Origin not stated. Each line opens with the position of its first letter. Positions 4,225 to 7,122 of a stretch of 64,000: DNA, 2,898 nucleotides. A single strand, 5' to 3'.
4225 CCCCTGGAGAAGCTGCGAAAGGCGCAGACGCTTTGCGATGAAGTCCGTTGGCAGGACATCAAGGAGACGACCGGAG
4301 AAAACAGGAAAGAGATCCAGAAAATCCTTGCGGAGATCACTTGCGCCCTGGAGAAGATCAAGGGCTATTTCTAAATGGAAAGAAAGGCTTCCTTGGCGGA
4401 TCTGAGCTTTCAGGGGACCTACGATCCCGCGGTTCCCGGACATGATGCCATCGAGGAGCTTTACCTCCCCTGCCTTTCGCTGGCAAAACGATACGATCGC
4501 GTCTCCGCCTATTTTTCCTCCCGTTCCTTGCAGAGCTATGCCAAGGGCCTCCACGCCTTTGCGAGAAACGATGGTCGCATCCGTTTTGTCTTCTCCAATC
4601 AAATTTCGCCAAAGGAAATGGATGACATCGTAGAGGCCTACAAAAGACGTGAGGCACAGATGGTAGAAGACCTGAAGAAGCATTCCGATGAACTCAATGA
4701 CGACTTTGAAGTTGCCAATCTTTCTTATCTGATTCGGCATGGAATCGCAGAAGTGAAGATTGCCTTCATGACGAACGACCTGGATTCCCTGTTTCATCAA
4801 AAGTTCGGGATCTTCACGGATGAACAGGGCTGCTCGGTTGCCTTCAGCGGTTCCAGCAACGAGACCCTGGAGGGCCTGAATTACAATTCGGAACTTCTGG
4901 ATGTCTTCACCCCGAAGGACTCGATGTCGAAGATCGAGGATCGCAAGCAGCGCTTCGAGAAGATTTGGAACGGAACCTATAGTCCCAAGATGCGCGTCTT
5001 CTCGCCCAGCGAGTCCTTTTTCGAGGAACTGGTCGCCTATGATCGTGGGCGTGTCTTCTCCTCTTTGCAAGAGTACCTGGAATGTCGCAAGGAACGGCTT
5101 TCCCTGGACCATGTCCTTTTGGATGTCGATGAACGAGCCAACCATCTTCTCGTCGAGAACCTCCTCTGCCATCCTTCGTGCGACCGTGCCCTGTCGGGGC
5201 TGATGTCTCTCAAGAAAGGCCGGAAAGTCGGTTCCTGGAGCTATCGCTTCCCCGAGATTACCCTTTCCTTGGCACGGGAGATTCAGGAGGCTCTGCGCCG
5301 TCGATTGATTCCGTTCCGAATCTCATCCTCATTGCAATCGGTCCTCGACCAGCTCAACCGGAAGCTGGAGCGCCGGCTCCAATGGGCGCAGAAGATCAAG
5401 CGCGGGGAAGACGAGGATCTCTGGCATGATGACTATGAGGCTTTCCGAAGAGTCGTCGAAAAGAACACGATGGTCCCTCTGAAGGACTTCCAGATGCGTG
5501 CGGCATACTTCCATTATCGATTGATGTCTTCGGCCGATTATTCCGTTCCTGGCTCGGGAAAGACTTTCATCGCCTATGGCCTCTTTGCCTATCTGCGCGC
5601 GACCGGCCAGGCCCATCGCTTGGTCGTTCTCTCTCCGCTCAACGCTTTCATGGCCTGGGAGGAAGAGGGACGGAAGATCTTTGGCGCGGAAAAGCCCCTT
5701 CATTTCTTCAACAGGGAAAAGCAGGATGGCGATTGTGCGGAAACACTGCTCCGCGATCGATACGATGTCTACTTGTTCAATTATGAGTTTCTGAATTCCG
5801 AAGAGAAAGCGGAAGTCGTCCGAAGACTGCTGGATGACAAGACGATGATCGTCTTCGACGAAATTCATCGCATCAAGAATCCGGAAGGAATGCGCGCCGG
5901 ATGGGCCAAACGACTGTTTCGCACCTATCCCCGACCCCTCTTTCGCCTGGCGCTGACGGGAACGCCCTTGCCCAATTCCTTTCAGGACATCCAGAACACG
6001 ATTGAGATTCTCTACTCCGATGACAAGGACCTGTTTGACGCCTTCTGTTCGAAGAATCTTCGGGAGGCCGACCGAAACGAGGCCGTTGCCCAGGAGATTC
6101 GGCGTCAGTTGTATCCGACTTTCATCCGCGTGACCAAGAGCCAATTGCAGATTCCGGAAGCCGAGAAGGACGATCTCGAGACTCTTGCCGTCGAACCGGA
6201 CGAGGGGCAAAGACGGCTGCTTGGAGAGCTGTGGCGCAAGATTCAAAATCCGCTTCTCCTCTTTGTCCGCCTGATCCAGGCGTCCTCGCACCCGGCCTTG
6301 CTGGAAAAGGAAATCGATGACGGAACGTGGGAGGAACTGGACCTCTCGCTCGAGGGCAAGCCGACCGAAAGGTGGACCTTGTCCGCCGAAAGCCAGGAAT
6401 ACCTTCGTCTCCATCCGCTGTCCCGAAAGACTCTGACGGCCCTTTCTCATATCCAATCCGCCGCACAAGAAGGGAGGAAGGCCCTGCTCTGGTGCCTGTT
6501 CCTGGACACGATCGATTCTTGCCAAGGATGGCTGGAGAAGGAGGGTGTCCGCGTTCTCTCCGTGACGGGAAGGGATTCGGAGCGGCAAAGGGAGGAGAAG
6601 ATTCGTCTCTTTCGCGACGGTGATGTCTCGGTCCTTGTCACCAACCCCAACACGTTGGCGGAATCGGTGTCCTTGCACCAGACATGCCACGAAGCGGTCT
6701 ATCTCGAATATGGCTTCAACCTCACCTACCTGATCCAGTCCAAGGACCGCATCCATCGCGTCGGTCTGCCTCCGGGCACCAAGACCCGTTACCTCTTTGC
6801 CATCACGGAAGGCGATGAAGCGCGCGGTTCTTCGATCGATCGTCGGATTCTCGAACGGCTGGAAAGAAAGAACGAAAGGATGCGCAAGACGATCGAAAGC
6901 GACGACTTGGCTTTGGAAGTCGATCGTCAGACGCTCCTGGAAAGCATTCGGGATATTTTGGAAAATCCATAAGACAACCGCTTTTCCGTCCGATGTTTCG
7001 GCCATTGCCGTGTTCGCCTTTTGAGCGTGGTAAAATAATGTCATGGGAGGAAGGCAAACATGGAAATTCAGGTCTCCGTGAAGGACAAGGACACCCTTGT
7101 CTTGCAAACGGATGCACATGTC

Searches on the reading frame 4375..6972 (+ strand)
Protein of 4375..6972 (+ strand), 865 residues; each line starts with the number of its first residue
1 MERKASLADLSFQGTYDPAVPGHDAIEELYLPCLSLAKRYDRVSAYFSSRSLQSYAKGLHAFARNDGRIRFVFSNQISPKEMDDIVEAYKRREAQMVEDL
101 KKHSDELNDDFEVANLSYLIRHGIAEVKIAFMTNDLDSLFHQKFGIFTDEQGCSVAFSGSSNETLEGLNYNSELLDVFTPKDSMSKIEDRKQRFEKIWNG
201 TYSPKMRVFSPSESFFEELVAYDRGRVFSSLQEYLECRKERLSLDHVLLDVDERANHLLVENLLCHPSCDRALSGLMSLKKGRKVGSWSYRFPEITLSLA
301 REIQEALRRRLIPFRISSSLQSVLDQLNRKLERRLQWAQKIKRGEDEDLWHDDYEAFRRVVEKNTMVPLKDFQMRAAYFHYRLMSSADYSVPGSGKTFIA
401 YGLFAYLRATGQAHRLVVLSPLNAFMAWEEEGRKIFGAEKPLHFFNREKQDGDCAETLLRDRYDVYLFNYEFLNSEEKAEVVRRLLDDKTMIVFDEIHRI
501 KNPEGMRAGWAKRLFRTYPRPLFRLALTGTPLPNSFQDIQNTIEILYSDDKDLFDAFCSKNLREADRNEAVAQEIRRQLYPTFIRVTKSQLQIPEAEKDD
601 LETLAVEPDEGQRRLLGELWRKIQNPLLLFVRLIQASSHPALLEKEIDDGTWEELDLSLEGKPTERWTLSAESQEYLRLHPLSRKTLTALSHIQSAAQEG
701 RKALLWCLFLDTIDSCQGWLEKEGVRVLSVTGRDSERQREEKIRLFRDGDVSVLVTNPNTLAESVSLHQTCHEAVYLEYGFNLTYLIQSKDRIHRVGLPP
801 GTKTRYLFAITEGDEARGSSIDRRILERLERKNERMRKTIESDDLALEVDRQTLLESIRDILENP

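Call 7: search_protein_families(library=pfam, proteins=[window:4375-6972:+], max_evalue=0.01)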
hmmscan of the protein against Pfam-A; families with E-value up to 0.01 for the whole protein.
window:4375-6972:+ (865 aa): 5 families
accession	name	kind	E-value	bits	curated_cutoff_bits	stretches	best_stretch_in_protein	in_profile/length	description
PF00176.29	SNF2-rel_dom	-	1.8e-12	47.4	24.9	1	393-614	27-247/290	SNF2-related domain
PF04851.21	ResIII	-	1.7e-11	44.7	22.5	1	392-531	32-162/164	Type III restriction enzyme, res subunit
PF00270.35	DEAD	-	7.3e-09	36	26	1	392-531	23-160/167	DEAD/DEAH box helicase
PF00271.37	Helicase_C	-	1.3e-08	35.5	23.5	1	694-797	10-110/110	Helicase conserved C-terminal domain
PF13091.12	PLDc_2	-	1.3e-07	32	27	1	35-198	6-132/132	PLD-like domain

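Call 8: search_protein_families(library=padloc, proteins=[window:4375-6972:+], max_evalue=0.01)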
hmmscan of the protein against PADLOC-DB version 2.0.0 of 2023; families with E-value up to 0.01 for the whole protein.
window:4375-6972:+ (865 aa): 26 families (the best 25 are shown)
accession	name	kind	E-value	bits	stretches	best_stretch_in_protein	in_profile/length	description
PDLC02707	PbeA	-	4.7e-65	218.4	3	6-224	1-222/672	PbeA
PDLC02704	PbeA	-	2.1e-53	179.9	1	9-226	3-222/682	PbeA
PDLC02703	PbeA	-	2e-40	137.1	1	23-223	15-223/626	PbeA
PDLC02706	PbeA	-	7.5e-19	65.8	1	28-201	13-192/722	PbeA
PDLC02705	PbeA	-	1.1e-15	54.8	1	7-200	2-205/691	PbeA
PDLC00633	ZorD1|ZorD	-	3.6e-15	53.1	1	393-841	472-886/908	"SWI2/SNF2 helicase, Mrr-like nuclease"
PDLC02851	DpdE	-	3.2e-10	36.5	1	683-842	889-1037/1055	DpdE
PDLC02620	DrmD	-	7.6e-10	35.4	1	676-843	457-616/1060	DrmD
PDLC00629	ZorD1|ZorD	-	2e-08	30.7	1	491-541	629-674/1012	"SWI2/SNF2 helicase, Mrr-like nuclease"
PDLC00634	ZorD1|ZorD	-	2.4e-08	30.2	1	491-547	636-687/1208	"SWI2/SNF2 helicase, Mrr-like nuclease"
PDLC02845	DpdE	-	3.5e-08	29.7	1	327-540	800-1004/1293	DpdE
PDLC00631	ZorD1|ZorD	-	1.1e-07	28.1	1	393-606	471-691/1071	"SWI2/SNF2 helicase, Mrr-like nuclease"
PDLC02850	DpdE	-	6.3e-07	25.6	1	411-590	848-1017/1282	DpdE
PDLC02852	DpdE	-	2e-06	24.1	1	370-562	467-647/905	DpdE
PDLC00659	HmaA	-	2.2e-06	23.8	1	392-500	131-235/1176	SNF2 helicase / DEAD-box helicase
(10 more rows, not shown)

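Call 9: search_protein_families(library=ncbifam, proteins=[window:4375-6972:+], max_evalue=0.01)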
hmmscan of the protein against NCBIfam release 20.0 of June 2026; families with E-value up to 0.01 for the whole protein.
window:4375-6972:+ (865 aa): 3 families
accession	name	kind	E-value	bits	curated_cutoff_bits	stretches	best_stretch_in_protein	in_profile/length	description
NF042964.1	phospholipD_antiphage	equivalog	1.8e-14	53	1100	1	32-202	20-180/895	phospholipase D-like domain-containing anti-phage protein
NF058637.1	helic_SCO1167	equivalog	6.6e-07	27.8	1200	1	395-593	500-686/932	SCO1167/SCO6262 family helicase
NF008394.0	PRK11192.1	equivalog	0.0086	14.9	507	0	697-756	244-303/441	ATP-dependent RNA helicase SrmB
